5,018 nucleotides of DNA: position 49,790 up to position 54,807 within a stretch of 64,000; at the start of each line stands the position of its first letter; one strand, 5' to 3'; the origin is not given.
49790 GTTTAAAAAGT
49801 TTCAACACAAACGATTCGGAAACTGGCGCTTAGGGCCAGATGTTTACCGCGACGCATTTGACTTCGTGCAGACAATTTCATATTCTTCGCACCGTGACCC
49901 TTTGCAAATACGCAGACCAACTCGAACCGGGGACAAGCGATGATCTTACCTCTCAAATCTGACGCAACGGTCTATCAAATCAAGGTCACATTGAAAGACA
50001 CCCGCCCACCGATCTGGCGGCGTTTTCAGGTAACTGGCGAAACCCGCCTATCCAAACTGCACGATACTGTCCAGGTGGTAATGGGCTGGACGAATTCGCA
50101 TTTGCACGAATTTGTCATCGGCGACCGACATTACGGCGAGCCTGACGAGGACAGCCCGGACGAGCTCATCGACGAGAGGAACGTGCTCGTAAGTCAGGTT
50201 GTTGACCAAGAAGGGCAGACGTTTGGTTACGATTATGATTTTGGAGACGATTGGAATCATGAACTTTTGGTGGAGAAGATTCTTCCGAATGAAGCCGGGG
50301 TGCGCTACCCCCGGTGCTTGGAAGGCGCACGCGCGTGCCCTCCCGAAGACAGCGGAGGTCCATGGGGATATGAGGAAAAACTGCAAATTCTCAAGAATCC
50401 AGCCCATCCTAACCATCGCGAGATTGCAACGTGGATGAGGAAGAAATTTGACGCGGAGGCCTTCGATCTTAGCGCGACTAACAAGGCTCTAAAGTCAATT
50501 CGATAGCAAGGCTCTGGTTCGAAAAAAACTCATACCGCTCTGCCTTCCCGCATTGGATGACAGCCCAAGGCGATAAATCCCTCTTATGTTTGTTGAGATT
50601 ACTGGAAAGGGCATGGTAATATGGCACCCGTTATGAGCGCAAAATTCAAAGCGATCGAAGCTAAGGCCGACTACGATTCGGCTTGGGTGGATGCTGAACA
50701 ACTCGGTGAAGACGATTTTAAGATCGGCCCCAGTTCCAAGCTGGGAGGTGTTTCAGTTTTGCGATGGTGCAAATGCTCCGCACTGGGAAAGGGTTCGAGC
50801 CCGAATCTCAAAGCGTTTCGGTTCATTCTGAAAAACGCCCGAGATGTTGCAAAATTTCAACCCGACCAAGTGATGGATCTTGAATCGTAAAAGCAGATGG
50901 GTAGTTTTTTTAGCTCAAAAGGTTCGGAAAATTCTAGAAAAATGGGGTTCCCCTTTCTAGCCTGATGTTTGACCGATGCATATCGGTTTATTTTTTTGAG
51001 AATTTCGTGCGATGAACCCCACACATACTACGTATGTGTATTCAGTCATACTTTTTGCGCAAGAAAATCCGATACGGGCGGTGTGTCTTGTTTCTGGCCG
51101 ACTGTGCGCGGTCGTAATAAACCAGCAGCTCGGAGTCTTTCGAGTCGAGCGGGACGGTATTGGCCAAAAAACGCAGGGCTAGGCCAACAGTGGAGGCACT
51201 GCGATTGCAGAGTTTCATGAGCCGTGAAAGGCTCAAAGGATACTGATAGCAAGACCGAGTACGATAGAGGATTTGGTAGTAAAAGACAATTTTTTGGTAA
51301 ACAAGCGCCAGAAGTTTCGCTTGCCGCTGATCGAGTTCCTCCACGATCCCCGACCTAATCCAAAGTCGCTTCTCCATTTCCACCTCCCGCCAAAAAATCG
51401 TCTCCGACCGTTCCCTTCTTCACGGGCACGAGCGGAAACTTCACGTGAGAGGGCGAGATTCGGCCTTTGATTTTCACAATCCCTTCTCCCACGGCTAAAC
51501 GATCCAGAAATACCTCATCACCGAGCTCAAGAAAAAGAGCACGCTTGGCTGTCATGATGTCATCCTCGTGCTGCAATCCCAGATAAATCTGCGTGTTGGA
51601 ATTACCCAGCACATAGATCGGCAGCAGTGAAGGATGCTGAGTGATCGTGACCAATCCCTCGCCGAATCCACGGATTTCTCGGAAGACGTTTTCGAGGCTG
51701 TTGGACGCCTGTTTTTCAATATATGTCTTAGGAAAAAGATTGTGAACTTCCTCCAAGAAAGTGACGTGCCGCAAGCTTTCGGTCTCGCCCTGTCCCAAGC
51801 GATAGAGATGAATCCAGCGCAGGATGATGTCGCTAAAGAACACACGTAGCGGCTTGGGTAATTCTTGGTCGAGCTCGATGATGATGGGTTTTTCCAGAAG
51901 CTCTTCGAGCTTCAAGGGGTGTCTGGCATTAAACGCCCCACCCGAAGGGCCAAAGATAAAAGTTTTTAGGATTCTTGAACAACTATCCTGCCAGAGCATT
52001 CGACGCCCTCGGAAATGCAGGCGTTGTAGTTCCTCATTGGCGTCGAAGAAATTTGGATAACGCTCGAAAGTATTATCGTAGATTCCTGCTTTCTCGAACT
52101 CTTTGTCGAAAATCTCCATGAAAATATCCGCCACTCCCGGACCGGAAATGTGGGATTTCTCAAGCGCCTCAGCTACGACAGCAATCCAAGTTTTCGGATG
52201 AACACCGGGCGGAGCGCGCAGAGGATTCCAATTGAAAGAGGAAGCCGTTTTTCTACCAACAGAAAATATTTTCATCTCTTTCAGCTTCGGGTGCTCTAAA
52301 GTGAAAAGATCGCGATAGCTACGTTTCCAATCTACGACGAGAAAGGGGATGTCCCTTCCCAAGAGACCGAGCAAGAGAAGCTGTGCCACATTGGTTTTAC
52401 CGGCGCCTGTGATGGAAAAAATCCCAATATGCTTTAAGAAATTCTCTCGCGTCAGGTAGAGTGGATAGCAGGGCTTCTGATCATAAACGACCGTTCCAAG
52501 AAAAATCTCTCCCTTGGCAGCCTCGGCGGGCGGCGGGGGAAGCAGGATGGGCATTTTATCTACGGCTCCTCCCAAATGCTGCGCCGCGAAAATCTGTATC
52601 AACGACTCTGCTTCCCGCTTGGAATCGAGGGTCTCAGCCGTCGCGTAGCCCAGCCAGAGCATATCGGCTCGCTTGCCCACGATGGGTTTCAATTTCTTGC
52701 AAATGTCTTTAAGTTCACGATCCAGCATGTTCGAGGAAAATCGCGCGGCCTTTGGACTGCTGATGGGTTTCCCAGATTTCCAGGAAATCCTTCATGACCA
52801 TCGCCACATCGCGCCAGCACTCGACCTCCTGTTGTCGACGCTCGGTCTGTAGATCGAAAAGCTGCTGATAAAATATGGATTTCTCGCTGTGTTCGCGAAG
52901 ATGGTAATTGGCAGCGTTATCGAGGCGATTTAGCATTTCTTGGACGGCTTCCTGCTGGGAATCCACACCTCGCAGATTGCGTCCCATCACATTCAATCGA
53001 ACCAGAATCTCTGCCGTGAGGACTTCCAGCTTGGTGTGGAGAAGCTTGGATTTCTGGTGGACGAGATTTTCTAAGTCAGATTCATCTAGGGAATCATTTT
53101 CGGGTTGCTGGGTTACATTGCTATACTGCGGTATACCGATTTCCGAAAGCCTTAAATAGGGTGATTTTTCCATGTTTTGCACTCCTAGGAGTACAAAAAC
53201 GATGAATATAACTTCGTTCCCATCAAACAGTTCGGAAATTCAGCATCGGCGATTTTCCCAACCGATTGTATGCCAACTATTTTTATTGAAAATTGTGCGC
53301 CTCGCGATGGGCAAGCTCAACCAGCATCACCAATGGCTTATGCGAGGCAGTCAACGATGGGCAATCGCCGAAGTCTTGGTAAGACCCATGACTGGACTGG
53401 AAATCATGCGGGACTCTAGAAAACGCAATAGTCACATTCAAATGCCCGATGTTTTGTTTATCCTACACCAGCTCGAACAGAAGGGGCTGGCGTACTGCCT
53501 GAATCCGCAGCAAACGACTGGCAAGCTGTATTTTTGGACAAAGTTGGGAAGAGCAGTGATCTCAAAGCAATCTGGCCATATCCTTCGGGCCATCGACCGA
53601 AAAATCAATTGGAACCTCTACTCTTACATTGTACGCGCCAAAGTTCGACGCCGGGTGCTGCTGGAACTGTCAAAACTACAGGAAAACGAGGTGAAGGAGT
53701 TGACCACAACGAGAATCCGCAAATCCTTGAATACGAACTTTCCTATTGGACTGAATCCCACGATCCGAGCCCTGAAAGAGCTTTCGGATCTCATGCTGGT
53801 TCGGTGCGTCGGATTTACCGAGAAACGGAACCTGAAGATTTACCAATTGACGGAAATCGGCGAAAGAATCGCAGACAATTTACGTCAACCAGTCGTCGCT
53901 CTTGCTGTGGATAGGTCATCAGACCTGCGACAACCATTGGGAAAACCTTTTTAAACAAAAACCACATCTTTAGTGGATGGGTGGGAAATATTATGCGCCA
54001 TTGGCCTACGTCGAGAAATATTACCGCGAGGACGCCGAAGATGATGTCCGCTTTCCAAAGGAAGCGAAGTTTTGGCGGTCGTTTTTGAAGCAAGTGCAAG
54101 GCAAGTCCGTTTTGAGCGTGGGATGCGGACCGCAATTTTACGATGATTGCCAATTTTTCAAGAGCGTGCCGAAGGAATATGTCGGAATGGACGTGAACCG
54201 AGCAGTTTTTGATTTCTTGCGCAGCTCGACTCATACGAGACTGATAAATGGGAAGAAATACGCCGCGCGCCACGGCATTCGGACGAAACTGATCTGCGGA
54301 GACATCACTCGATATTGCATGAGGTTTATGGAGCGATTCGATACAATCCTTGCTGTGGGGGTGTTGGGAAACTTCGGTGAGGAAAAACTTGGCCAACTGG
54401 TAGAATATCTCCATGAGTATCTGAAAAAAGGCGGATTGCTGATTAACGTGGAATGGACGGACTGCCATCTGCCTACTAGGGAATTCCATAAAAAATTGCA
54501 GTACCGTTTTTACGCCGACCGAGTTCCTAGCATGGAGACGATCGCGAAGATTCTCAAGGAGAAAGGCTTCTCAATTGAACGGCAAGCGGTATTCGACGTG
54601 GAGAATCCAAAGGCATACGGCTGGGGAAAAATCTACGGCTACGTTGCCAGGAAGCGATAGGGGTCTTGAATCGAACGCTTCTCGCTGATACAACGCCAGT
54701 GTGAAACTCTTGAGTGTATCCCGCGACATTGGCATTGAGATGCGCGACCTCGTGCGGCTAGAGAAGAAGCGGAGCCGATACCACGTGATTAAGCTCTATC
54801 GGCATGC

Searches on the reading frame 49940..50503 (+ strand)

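Call 27: search_protein_families(library=pfam, proteins=[window:49940-50503:+], max_evalue=0.001)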
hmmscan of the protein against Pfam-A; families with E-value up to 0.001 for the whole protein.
window:49940-50503:+ (188 aa): 1 family
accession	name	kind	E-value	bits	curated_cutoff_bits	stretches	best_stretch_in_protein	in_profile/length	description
PF07929.16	PRiA4_ORF3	-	4.6e-69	232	26.6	1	11-178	2-172/173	Plasmid pRiA4b ORF-3-like protein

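Call 28: search_protein_families(library=padloc, proteins=[window:49940-50503:+], max_evalue=0.001)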
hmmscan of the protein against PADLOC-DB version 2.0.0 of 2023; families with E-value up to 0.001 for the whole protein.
window:49940-50503:+ (188 aa): 0 families

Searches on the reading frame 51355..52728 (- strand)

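Call 27: search_protein_families(library=pfam, proteins=[window:51355-52728:-], max_evalue=0.001)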
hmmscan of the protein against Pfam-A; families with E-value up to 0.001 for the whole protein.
window:51355-52728:- (457 aa): 2 families
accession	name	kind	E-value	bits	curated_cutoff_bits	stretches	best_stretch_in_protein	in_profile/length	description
PF01935.23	DUF87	-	3.5e-10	40.8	23.2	1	76-147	2-70/220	Helicase HerA, central domain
PF05872.18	HerA_C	-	0.00026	20.2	22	0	314-381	252-317/502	Helicase HerA-like C-terminal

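Call 28: search_protein_families(library=padloc, proteins=[window:51355-52728:-], max_evalue=0.001)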
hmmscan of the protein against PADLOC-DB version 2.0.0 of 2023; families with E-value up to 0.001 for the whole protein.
window:51355-52728:- (457 aa): 8 families
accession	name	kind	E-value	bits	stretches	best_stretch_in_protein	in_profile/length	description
PDLC04105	HerA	-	1.4e-09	35.1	1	322-429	421-533/576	-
PDLC04140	mad8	-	3.6e-09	34.6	1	99-435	28-301/314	mads_8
PDLC01055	HerA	-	2.3e-08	31.3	1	274-383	375-481/532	Type III coevolved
PDLC04104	HerA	-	3.6e-06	24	1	336-431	240-336/379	-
PDLC02185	HerA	-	1.4e-05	22.1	1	313-411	439-538/585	-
PDLC04100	HerA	-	4.1e-05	20.5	1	308-397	430-520/580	-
PDLC02188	HerA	-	0.00017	18.5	0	324-430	432-541/578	-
PDLC04106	HerA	-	0.00046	16.8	1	322-430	513-627/667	-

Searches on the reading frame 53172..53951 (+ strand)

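Call 27: search_protein_families(library=pfam, proteins=[window:53172-53951:+], max_evalue=0.001)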
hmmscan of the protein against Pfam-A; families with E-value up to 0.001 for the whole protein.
window:53172-53951:+ (260 aa): 1 family
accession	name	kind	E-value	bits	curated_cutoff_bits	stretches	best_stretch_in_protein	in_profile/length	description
PF03551.20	PadR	-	0.00059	20.2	27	0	71-130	8-73/75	Transcriptional regulator PadR-like family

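Call 28: search_protein_families(library=padloc, proteins=[window:53172-53951:+], max_evalue=0.001)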
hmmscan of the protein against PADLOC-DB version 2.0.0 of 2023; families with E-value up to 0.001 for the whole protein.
window:53172-53951:+ (260 aa): 0 families

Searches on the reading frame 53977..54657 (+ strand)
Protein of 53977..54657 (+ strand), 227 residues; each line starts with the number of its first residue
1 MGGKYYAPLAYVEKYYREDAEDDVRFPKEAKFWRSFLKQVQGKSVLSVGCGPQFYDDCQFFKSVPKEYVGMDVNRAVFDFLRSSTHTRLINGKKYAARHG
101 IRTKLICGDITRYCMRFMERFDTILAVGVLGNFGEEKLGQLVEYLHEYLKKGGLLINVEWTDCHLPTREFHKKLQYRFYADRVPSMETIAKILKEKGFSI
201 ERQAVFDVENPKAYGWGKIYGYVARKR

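Call 27: search_protein_families(library=pfam, proteins=[window:53977-54657:+], max_evalue=0.001)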
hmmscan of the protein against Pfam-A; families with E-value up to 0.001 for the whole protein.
window:53977-54657:+ (227 aa): 5 families
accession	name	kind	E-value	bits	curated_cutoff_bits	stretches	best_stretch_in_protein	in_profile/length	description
PF13489.12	Methyltransf_23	-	1.7e-07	31.6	27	1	36-201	17-162/164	Methyltransferase domain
PF02353.26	CMAS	-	7.7e-07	29.1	27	1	117-206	124-218/273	Mycolic acid cyclopropane synthetase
PF13649.12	Methyltransf_25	-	1e-05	26.6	27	1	45-153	1-97/97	Methyltransferase domain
PF08241.18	Methyltransf_11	-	0.00012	23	21.2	1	46-156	1-94/95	Methyltransferase domain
PF08242.18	Methyltransf_12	-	0.00081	20.5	30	0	64-155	19-98/98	Methyltransferase domain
